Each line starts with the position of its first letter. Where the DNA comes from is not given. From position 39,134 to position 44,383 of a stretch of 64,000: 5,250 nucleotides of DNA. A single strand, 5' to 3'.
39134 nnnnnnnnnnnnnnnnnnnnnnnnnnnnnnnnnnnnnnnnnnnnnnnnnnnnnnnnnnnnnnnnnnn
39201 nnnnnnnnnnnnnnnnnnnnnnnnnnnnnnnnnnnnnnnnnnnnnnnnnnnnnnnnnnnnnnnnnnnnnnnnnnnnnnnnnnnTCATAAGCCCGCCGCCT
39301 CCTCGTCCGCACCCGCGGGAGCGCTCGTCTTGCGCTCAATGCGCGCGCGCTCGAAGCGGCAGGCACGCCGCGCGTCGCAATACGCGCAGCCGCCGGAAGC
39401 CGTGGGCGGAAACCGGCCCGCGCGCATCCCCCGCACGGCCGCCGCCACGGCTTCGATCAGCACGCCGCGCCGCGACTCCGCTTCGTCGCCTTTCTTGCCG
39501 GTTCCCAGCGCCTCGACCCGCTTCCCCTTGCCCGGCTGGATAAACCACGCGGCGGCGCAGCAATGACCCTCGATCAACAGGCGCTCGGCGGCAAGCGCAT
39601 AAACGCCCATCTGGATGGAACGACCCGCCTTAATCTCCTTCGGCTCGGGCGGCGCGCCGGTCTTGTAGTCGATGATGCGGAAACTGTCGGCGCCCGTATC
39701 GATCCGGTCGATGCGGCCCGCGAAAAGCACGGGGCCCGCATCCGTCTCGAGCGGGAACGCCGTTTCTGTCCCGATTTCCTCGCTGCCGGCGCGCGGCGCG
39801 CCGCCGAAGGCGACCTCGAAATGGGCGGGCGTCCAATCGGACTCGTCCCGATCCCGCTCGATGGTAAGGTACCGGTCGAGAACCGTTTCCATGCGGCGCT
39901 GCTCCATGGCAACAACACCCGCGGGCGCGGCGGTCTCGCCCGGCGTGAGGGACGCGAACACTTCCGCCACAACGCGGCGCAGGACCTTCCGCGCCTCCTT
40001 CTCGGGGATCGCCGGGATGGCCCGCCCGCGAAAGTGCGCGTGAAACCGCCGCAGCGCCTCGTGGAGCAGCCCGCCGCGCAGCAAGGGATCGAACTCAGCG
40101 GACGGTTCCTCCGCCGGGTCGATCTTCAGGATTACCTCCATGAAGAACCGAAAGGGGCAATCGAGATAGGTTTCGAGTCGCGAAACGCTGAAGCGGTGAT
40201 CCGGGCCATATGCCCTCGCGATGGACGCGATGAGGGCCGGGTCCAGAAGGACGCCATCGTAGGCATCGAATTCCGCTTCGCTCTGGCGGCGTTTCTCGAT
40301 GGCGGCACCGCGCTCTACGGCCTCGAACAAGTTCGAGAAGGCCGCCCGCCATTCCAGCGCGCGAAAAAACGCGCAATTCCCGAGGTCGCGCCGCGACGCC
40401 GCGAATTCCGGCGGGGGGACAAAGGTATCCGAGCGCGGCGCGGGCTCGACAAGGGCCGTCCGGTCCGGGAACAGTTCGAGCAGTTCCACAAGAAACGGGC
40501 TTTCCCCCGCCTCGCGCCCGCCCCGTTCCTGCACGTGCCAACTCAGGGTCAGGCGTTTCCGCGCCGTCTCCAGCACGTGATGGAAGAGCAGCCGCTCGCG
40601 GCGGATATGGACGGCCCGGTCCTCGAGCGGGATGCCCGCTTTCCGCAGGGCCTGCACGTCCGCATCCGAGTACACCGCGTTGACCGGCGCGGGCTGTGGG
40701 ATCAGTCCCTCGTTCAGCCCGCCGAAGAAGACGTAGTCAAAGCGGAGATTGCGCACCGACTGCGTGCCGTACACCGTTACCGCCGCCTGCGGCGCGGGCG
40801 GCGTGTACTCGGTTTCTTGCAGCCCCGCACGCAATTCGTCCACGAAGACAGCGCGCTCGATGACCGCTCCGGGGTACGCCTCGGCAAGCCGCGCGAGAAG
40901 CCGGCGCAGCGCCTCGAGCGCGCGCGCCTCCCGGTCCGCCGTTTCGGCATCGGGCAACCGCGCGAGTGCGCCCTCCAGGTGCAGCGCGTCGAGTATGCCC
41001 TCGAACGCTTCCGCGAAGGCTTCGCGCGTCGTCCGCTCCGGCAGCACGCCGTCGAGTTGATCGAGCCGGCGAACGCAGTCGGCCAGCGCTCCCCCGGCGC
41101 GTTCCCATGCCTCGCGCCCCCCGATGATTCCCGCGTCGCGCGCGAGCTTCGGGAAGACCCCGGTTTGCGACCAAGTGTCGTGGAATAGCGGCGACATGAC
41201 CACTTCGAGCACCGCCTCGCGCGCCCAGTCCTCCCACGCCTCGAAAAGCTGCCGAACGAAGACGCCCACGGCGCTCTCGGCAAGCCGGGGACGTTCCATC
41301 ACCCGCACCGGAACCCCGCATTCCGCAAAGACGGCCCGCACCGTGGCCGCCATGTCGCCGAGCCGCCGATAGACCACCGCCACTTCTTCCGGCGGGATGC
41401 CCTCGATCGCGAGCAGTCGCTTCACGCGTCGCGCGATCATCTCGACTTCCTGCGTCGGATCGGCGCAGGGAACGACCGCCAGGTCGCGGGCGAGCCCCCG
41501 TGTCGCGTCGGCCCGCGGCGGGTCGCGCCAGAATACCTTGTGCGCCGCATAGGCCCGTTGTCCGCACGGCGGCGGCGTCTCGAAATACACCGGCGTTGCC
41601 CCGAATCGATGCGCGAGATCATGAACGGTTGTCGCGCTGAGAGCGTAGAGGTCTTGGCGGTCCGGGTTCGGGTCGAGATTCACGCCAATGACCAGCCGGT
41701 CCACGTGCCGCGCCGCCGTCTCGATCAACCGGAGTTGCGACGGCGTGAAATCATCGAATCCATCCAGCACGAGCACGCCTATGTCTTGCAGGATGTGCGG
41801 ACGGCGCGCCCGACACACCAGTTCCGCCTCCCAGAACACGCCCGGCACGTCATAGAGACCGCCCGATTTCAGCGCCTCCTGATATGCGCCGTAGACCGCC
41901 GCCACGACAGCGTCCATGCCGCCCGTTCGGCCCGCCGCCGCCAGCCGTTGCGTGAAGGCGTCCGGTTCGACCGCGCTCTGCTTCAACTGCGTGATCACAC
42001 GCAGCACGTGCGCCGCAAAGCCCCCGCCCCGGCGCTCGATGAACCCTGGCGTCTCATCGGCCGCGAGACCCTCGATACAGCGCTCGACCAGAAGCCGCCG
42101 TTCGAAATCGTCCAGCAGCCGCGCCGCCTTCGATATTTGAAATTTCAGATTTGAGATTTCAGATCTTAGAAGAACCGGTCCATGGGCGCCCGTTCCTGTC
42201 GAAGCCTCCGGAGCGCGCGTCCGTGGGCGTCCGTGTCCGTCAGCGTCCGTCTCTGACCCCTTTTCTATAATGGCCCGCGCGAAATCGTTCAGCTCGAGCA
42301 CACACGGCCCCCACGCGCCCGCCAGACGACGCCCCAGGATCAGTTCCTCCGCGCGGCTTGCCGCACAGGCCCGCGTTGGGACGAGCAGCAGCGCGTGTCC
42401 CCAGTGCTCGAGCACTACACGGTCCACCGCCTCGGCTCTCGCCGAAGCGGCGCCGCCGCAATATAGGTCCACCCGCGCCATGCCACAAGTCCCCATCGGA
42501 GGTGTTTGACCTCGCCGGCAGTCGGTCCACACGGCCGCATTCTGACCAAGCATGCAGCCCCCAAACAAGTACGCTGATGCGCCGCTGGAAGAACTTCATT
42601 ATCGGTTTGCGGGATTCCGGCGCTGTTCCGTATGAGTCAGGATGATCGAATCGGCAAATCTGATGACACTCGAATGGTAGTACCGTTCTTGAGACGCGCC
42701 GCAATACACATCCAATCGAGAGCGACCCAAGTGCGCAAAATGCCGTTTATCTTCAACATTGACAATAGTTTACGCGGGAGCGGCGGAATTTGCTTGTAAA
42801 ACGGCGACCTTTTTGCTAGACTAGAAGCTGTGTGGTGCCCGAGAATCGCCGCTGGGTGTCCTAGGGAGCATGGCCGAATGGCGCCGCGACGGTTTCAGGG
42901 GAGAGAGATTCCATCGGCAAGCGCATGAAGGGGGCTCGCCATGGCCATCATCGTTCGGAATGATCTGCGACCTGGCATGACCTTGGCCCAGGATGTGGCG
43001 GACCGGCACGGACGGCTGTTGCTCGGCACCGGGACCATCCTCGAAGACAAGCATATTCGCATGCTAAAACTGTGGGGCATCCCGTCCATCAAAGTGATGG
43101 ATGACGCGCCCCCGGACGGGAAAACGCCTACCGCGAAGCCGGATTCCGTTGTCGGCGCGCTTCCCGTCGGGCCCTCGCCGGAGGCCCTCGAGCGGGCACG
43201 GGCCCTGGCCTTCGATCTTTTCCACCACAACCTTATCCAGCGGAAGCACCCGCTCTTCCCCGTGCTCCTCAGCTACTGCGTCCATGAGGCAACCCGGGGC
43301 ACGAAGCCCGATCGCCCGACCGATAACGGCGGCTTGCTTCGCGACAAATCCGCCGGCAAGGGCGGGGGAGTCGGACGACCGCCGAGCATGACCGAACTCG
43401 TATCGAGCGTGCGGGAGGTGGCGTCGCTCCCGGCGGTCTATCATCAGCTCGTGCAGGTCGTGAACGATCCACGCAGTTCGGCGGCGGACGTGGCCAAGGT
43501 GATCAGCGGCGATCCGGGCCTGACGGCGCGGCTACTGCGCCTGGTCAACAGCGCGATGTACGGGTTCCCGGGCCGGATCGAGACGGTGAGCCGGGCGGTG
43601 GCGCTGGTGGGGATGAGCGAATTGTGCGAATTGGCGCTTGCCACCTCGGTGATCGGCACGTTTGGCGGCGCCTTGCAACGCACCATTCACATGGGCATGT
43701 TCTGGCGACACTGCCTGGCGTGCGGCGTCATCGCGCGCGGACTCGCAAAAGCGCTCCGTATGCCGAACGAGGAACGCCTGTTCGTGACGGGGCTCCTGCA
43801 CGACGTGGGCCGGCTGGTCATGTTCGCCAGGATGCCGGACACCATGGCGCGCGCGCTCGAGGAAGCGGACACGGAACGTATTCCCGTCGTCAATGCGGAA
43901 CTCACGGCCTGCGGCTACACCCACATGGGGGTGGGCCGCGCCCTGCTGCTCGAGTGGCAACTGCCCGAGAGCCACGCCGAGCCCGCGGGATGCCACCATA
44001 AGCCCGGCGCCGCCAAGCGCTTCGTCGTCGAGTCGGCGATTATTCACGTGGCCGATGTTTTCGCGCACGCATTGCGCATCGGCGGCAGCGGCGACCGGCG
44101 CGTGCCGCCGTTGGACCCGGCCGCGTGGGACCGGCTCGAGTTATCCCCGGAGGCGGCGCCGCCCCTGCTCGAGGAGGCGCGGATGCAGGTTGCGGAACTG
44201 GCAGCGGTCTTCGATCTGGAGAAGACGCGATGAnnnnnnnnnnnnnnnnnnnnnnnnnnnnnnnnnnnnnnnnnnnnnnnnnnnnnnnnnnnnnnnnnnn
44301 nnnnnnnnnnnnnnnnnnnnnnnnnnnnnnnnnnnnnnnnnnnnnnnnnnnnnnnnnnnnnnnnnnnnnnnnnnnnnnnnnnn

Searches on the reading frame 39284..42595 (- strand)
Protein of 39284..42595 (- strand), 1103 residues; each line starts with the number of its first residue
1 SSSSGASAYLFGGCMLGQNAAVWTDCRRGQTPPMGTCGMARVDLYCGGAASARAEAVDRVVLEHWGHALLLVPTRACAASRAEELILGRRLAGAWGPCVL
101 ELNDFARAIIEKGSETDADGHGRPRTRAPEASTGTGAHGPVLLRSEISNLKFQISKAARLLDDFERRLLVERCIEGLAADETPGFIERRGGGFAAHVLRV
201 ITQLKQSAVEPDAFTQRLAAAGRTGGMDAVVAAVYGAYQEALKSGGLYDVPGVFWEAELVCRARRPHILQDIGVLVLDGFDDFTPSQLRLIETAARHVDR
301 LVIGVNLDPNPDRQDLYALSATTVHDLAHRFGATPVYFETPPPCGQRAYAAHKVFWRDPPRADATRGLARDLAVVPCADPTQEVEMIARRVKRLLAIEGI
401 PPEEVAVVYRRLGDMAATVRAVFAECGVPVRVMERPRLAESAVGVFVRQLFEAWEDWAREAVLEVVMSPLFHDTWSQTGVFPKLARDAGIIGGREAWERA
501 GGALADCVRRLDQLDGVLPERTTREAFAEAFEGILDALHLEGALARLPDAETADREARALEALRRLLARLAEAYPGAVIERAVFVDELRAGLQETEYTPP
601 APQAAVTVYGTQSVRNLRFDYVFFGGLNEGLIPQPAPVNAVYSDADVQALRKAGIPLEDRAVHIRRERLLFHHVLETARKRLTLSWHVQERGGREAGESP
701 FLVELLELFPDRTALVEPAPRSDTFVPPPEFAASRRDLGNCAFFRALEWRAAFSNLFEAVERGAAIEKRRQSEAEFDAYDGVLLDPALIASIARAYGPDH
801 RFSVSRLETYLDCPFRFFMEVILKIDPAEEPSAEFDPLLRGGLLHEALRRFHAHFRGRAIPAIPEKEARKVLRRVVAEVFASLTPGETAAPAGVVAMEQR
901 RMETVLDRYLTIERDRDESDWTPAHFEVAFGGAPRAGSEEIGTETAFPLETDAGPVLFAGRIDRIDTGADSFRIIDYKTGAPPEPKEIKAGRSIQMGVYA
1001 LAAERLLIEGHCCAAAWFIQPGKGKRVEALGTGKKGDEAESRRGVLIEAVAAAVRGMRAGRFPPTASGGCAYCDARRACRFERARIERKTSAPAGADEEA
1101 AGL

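Call 14: search_protein_families(library=pfam, proteins=[window:39284-42595:-], max_evalue=0.001)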
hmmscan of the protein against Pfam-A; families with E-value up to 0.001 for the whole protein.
window:39284-42595:- (1103 aa): 2 families
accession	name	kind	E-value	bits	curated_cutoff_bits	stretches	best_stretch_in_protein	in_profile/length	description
PF12705.13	PDDEXK_1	-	4.2e-46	158.3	22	1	801-1080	1-247/247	PD-(D/E)XK nuclease superfamily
PF21445.3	ADDB_N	-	3.4e-08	33.5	26.6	1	189-336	111-267/290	ADDB, N-terminal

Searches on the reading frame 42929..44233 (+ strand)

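Call 14: search_protein_families(library=pfam, proteins=[window:42929-44233:+], max_evalue=0.001)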
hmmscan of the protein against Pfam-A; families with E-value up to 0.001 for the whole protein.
window:42929-44233:+ (434 aa): 2 families
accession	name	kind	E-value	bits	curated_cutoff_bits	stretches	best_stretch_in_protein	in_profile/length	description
PF08668.18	HDOD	-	2e-62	210.6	22.9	1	165-359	2-196/196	HDOD domain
PF01966.28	HD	-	7.1e-07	30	22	1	259-379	2-114/116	HD domain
